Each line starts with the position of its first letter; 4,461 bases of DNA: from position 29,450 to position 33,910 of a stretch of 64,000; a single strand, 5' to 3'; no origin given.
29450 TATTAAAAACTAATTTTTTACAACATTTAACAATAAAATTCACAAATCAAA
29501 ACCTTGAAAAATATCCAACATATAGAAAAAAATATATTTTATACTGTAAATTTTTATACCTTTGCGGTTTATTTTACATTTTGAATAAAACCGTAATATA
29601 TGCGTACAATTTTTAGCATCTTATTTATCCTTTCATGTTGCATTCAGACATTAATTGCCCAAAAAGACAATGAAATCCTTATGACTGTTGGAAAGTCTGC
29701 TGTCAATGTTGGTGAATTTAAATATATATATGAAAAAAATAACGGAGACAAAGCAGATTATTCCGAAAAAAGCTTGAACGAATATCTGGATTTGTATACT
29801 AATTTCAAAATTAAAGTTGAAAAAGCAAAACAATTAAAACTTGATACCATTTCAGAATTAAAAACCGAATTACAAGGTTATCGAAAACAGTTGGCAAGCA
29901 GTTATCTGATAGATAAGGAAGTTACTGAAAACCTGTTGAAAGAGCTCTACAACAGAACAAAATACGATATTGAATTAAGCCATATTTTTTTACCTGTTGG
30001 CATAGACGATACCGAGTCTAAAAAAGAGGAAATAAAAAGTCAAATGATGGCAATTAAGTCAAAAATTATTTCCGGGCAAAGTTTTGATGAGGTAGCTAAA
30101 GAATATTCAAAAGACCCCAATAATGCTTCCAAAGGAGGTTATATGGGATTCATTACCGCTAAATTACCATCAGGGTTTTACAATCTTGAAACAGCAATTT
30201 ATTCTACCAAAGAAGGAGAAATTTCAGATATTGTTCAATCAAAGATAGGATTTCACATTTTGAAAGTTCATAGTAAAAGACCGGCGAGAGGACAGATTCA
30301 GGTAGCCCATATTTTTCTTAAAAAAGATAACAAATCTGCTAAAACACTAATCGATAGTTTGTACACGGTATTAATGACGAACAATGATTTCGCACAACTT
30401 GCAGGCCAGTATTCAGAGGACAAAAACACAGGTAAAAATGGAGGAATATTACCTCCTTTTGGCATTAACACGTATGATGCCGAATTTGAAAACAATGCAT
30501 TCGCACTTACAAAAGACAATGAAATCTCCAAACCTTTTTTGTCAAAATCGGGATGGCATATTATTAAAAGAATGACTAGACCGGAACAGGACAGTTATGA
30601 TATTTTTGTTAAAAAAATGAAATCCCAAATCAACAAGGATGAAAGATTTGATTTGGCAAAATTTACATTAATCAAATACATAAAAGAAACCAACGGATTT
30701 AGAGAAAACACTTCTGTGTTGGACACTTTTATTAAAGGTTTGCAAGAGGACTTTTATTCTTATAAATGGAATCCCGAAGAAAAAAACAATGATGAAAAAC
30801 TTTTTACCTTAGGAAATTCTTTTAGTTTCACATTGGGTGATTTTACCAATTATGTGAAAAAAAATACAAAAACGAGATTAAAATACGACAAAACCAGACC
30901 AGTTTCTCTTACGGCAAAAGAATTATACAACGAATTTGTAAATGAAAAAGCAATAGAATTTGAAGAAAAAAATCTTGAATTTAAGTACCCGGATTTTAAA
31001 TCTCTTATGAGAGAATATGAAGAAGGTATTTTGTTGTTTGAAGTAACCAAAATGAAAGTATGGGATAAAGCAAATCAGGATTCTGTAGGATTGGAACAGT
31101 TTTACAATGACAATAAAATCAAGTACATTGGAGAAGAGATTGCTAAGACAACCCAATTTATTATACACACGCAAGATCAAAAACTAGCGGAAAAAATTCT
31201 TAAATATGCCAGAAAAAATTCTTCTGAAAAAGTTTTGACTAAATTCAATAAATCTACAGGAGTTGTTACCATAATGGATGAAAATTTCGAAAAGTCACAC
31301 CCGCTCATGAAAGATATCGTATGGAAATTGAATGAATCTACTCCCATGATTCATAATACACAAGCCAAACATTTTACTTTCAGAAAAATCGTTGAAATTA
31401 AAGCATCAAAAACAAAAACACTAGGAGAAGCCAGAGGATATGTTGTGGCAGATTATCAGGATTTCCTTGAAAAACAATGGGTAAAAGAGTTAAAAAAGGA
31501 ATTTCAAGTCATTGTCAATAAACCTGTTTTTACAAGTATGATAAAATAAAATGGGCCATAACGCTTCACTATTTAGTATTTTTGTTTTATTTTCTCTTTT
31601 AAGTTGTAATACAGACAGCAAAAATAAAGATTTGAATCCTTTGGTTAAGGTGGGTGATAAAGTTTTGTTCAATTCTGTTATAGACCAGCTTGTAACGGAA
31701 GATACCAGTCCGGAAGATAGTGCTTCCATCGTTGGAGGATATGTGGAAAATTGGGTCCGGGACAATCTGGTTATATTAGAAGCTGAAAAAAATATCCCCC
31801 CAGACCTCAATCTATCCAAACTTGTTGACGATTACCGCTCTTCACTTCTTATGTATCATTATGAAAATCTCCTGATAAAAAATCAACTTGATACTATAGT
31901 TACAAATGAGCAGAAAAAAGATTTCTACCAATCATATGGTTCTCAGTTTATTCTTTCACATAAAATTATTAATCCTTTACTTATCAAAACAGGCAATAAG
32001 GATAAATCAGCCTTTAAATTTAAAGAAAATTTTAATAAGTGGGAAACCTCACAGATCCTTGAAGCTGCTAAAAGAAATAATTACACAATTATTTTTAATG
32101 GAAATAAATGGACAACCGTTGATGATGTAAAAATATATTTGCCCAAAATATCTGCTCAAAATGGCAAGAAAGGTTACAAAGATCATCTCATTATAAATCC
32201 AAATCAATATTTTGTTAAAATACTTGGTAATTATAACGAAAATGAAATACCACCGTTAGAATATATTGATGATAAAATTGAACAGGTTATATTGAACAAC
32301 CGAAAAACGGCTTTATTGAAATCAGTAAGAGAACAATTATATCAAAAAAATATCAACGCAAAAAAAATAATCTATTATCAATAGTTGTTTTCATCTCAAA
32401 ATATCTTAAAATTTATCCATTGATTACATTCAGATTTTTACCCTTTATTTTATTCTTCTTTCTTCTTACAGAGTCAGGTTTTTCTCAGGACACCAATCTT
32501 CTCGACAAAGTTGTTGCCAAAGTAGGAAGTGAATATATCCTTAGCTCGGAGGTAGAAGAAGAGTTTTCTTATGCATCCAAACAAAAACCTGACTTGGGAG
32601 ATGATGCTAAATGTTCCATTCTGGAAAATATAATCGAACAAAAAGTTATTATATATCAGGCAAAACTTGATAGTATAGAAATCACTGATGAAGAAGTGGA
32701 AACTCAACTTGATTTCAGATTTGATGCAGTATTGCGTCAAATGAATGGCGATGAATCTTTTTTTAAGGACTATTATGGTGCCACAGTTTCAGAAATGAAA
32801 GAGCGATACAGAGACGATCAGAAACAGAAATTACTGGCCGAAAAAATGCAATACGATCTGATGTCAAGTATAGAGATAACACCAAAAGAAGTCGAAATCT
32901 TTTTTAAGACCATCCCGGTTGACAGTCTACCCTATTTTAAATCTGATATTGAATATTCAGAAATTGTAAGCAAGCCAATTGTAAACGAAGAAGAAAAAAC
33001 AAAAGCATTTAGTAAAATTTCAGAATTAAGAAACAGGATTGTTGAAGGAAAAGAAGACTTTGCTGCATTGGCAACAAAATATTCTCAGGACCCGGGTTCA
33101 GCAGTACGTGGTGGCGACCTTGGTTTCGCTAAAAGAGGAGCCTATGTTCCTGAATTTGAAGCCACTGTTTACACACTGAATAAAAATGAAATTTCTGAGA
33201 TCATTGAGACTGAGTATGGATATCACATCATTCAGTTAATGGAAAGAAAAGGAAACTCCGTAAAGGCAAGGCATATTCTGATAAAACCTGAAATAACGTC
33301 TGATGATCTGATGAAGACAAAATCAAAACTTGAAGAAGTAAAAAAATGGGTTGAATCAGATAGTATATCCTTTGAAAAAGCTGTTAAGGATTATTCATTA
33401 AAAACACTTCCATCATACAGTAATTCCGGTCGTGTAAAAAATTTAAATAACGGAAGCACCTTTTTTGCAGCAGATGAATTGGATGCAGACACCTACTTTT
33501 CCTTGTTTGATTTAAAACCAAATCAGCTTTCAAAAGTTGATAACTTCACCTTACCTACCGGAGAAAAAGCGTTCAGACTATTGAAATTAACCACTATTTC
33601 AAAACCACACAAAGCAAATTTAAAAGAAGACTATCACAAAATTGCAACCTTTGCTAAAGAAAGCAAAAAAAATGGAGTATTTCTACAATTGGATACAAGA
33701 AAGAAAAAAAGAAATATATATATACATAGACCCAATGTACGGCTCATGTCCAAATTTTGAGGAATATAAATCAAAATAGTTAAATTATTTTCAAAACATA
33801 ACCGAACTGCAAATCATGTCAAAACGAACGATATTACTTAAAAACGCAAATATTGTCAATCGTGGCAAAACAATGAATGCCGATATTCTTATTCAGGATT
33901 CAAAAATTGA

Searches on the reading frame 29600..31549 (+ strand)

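Call 6: search_protein_families(library=pfam, proteins=[window:29600-31549:+], max_evalue=0.01)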
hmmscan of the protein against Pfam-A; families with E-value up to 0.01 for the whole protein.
window:29600-31549:+ (649 aa): 3 families
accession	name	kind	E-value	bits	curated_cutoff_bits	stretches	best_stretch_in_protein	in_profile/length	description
PF00639.27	Rotamase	-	3.2e-43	147.1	21.7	2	128-224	1-96/97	PPIC-type PPIASE domain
PF13616.12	Rotamase_3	-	2.7e-40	138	22.5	2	229-325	12-113/116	PPIC-type PPIASE domain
PF13145.12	Rotamase_2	-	1.4e-15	58.6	27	2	111-230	4-112/121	PPIC-type PPIASE domain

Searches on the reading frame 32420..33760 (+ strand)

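Call 55: search_protein_families(library=pfam, proteins=[window:32420-33760:+], max_evalue=0.001)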
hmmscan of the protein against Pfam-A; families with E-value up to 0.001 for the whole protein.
window:32420-33760:+ (446 aa): 5 families
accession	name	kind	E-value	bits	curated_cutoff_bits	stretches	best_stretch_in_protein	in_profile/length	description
PF00639.27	Rotamase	-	4.5e-32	111.3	21.7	2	189-274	11-96/97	PPIC-type PPIASE domain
PF13616.12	Rotamase_3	-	8.4e-29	100.9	22.5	1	189-277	29-116/116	PPIC-type PPIASE domain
PF13145.12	Rotamase_2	-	1.6e-07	32.6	27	1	183-278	23-110/121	PPIC-type PPIASE domain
PF13624.11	SurA_N_3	-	5.4e-06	26.8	27.2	1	8-144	20-162/162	SurA-like N-terminal domain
PF13623.11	SurA_N_2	-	0.00042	20.7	28.5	1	9-99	18-121/145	SurA-like N-terminal domain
